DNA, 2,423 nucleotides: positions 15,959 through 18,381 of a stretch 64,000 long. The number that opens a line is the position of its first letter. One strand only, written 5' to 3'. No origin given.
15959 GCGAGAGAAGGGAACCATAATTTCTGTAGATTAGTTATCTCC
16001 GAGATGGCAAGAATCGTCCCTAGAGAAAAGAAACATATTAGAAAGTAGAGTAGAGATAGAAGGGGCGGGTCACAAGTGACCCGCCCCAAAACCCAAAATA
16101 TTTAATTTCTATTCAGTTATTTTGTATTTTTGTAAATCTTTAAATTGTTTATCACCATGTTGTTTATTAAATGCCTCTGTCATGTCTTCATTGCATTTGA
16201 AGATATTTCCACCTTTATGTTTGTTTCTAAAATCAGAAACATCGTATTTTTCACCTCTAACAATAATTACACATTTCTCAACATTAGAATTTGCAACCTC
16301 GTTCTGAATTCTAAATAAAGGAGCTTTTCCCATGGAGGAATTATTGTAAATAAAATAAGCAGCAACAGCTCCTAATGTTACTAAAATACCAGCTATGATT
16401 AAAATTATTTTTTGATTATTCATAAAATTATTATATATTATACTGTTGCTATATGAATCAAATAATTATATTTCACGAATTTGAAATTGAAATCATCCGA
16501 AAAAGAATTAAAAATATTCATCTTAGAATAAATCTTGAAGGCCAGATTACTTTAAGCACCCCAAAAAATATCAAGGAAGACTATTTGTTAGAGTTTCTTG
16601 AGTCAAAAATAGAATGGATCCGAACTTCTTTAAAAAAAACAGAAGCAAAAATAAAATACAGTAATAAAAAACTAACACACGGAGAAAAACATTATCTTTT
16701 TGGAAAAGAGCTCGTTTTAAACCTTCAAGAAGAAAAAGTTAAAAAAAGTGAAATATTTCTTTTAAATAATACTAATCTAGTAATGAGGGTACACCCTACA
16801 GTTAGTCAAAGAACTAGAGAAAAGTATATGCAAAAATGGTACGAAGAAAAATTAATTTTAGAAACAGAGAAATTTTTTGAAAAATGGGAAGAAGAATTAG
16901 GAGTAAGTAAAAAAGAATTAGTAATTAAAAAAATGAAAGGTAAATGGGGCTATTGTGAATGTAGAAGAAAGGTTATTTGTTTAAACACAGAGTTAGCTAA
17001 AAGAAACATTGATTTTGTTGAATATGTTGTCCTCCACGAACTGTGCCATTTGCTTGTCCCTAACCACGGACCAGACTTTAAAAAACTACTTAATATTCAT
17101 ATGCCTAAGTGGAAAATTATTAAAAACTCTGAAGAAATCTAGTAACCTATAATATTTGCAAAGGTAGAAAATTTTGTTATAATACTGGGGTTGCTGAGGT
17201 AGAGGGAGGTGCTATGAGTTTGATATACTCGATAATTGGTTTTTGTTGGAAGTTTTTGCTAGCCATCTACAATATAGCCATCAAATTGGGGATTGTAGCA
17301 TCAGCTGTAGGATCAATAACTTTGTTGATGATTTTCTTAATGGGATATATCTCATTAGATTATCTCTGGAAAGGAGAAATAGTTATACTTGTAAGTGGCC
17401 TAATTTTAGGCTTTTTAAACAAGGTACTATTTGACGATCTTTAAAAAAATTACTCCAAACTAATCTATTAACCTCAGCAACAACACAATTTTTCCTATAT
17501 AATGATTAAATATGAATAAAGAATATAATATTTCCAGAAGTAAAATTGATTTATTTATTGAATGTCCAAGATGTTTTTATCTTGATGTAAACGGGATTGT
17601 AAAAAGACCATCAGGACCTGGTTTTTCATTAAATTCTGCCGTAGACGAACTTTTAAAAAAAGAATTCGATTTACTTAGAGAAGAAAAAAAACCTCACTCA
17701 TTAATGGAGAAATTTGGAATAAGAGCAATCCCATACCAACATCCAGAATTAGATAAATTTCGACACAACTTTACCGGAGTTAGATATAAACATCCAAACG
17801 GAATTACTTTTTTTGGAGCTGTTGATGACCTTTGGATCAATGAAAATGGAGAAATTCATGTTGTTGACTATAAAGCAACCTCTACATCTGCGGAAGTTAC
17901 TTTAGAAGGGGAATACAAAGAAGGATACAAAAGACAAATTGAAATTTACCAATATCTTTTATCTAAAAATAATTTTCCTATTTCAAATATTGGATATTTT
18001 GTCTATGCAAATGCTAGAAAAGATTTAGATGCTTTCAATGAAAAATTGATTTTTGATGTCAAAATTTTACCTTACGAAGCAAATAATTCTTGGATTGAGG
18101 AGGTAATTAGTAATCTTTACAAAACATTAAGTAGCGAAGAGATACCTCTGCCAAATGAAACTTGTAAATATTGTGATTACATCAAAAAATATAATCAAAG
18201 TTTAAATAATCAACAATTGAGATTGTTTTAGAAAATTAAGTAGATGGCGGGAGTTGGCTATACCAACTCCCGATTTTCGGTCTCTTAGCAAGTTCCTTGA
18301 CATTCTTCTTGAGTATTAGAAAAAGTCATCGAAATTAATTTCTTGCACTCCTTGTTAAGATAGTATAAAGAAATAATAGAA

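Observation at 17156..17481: Small membrane-peptide cassette A whose mRNA 5' and 3' ends are perfectly complementary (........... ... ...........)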

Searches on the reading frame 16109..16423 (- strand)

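Call 13: search_protein_families(library=pfam, proteins=[window:16109-16423:-], max_evalue=0.1)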
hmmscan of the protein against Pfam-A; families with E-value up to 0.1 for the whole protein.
window:16109-16423:- (104 aa): 1 family
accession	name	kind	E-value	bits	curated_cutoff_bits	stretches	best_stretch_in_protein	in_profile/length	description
PF00173.33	Cyt-b5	-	5.6e-09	36.3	23.7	1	45-102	7-70/74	Cytochrome b5-like Heme/Steroid binding domain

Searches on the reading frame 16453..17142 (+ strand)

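Call 13: search_protein_families(library=pfam, proteins=[window:16453-17142:+], max_evalue=0.1)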
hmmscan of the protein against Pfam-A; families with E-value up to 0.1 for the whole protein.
window:16453-17142:+ (229 aa): 5 families
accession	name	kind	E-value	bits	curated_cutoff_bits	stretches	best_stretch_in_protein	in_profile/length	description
PF01863.23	YgjP-like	-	6.5e-49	167.2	26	1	20-225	1-202/207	YgjP-like, metallopeptidase domain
PF10263.15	SprT-like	-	1.7e-08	34.7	25.6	1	148-213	20-92/108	SprT-like family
PF18894.6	PhageMetallopep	-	0.0039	17.7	23.7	1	141-224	32-109/134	Putative phage metallopeptidase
PF08325.16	WLM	-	0.013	16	26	1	184-214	78-108/190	WLM domain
PF20573.4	DUF6782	-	0.077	12.7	27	0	137-200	40-101/241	Putative metallopeptidase family (DUF6782)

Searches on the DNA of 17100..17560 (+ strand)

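Call 84: search_dna_similar(query=window:17140-17495:+, collection=plasmids, mode=distant, max_rows=5)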
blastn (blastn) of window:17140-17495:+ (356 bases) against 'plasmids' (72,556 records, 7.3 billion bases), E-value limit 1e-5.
No match.

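Call 86: search_rna_families(source=window, start=17100, end=17560, threshold=evalue, max_evalue=10)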
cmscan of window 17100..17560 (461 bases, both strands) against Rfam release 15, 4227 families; matches with E-value up to 10: 2.
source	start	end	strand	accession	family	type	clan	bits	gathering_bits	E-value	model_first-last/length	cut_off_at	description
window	17325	17398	+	RF02290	TtnuCD14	Gene; snRNA; snoRNA; CD-box;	-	17.4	75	7.3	1-75/75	no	Tetrahymena snoRNA TtnuCD14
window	17361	17424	+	RF00420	SNORA61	Gene; snRNA; snoRNA; HACA-box;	-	15.6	74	1.8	1-132/132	no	Small nucleolar RNA SNORA61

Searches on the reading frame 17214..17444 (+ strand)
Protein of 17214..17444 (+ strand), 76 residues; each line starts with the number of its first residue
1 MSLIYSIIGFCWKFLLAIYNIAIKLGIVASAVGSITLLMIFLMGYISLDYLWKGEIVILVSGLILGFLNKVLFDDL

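Call 13: search_protein_families(library=pfam, proteins=[window:17214-17444:+], max_evalue=0.1)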
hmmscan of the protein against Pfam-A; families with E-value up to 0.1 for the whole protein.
window:17214-17444:+ (76 aa): 0 families

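Call 14: find_homologous_proteins(query=window:17214-17444:+, max_evalue=10)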
Query window:17214-17444:+: 1 candidates shared short words with the query, none scored E <= 10.

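Call 33: find_homologous_proteins(query=A2, max_evalue=1)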
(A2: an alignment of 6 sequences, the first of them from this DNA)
Query A2 (6 sequences) (76 aa, profile of the alignment): 10 proteins with E <= 1 among 1328 candidates.
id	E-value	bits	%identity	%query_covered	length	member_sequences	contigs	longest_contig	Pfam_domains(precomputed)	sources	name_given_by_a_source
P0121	5.8e-26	109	62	100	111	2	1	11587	-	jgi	jgi:hypothetical protein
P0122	7.6e-17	79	35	86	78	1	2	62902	-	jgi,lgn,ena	-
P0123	5.7e-14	70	-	-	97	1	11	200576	-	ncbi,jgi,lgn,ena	-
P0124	1.3e-9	56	-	-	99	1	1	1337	-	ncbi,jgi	jgi:hypothetical protein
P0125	4.3e-9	55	36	29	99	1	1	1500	-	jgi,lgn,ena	jgi:NCAIR mutase (PurE)-related protein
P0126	5.4e-9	54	46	32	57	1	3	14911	-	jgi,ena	jgi:hypothetical protein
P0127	1.2e-8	53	23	34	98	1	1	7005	-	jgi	-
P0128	1.8e-8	53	-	-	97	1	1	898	-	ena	-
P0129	8.5e-4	38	60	13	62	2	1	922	-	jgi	jgi:membrane protein implicated in regulation of membrane protease activity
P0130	3.9e-2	32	30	36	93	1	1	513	-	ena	-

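Call 35: find_encoding_contigs(protein=P0123, flank=6000, max_places=10)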
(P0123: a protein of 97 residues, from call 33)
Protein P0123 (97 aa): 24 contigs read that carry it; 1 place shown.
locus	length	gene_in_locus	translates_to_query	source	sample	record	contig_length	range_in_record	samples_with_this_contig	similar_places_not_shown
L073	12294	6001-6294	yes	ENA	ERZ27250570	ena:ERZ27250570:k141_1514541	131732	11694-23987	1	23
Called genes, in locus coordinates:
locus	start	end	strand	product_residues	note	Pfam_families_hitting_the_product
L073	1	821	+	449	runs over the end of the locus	-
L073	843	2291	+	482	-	PF13231:PMT_2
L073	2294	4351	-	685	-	-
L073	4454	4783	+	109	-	-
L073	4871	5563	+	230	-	PF01863:YgjP-like, PF10263:SprT-like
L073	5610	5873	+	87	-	-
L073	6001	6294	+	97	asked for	-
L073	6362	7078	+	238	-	PF12705:PDDEXK_1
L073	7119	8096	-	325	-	PF00535:Glycos_transf_2, PF13506:Glyco_transf_21 (weak), PF13641:Glyco_tranf_2_3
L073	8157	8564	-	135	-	-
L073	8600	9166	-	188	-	PF04307:YdjM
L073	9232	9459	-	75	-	-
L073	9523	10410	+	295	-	PF05697:Trigger_N, PF05698:Trigger_C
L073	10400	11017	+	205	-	PF00574:CLP_protease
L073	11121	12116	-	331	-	PF03706:LPG_synthase_TM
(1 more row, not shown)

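Call 36: find_encoding_contigs(protein=P0127, flank=3000, max_places=3)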
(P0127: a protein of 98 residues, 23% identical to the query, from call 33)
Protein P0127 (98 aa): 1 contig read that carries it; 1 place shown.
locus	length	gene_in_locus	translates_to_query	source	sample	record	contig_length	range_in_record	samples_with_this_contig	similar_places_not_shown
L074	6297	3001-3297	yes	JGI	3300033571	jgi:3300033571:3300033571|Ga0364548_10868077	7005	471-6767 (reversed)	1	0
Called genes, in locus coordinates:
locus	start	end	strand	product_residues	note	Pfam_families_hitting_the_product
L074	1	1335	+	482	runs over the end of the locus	PF13231:PMT_2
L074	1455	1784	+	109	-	-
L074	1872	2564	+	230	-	PF01863:YgjP-like, PF10263:SprT-like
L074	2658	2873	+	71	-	-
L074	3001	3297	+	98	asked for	-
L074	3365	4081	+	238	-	PF12705:PDDEXK_1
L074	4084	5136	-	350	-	PF00535:Glycos_transf_2, PF13641:Glyco_tranf_2_3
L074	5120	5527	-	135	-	-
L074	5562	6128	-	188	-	PF04307:YdjM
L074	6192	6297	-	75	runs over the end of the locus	-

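Call 37: find_encoding_contigs(protein=P0128, flank=3000, max_places=3)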
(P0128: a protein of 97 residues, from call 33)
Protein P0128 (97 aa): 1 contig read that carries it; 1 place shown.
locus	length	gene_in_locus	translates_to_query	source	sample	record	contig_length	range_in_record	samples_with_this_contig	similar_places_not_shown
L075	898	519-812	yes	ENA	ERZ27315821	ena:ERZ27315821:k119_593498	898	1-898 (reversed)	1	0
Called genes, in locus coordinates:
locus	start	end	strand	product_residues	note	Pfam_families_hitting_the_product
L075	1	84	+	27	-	?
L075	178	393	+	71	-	-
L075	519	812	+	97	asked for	-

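Call 38: find_encoding_contigs(protein=P0130, flank=3000, max_places=3)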
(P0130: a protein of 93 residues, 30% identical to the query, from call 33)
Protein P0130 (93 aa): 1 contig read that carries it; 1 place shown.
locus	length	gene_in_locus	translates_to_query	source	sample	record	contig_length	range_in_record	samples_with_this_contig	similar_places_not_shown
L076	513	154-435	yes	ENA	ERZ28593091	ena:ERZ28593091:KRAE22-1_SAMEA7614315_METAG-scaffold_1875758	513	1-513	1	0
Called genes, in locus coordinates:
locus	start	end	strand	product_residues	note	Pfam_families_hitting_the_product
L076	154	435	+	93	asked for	-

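Call 39: find_encoding_contigs(protein=P0125, flank=3000, max_places=3)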
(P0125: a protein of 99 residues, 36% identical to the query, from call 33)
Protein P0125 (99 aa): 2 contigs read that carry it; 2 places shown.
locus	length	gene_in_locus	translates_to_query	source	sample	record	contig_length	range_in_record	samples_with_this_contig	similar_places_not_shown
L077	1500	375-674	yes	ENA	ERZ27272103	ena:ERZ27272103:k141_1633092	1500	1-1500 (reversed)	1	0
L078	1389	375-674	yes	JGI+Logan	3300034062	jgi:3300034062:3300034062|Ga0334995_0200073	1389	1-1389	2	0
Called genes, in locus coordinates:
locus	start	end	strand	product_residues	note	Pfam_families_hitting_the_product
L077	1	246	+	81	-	?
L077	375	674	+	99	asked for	-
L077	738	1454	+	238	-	PF12705:PDDEXK_1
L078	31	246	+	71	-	-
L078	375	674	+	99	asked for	-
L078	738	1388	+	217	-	?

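Call 52: search_protein_representatives(alignment_id=A3)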
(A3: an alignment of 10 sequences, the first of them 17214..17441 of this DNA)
Query: 10 sequences, 81 profile positions. Proteins with E-value up to 0.001 (for the whole library): 4; up to 1e-10: 2; up to 1e-30: 0. The best 4 are listed.
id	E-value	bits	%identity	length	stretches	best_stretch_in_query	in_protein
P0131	5.3e-20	87.8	-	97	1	2-81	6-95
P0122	1.2e-15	73.9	-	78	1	1-79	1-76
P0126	2.3e-09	53.7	-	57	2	2-33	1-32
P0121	8.2e-05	39.2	-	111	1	2-79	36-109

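Call 59: predict_structure(alignment_id=A3)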
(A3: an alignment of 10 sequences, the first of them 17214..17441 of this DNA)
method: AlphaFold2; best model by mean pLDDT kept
length: 76 residues; sequences in the alignment: 10
mean_pLDDT: 77.3   pTM: 0.44
mean pLDDT of the five models: 77.3, 74.8, 74.1, 74.0, 69.6
residues with pLDDT >= 90: 0; 70-90: 67; 50-70: 8; < 50: 1
segments of 3 or more residues with pLDDT < 50: none
pLDDT, mean of each block of 10 residues (from residue 1): 81 83 82 80 78 75 73 58
secondary structure, 60 per line:
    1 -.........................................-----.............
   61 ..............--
elements in order: H2-42 H48-74

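Call 88: search_protein_families(library=ncbifam, proteins=[window:17214-17441:+, P0123, P0122], max_evalue=1)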
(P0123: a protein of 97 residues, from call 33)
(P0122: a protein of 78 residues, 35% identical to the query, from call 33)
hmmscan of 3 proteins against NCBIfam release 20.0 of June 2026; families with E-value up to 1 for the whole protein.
window:17214-17441:+ (76 aa): 0 families

P0123 (97 aa): 0 families

P0122 (78 aa): 0 families

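Call 89: search_protein_families(library=phrogs, proteins=[window:17214-17441:+, P0123, P0122], max_evalue=1)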
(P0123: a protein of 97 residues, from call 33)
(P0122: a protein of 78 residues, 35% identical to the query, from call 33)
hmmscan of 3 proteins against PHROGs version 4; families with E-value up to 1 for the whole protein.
window:17214-17441:+ (76 aa): 0 families

P0123 (97 aa): 2 families
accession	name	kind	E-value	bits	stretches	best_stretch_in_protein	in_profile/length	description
phrog_17491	-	unknown function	0.65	11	1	39-90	11-59/147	-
phrog_26573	-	unknown function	0.91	11.2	0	37-63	8-33/74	-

P0122 (78 aa): 0 families

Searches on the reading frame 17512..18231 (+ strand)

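Call 13: search_protein_families(library=pfam, proteins=[window:17512-18231:+], max_evalue=0.1)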
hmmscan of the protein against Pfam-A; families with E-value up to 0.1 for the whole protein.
window:17512-18231:+ (239 aa): 3 families
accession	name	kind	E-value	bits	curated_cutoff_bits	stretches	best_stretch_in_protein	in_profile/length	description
PF12705.13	PDDEXK_1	-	3.2e-12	47.4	22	1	62-223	83-242/247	PD-(D/E)XK nuclease superfamily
PF01930.23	Cas_Cas4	-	5.7e-06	26.9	22.7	1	111-224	52-155/160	Domain of unknown function DUF83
PF12684.13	DUF3799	-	0.0027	18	26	1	110-222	117-231/233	PDDEXK-like domain of unknown function (DUF3799)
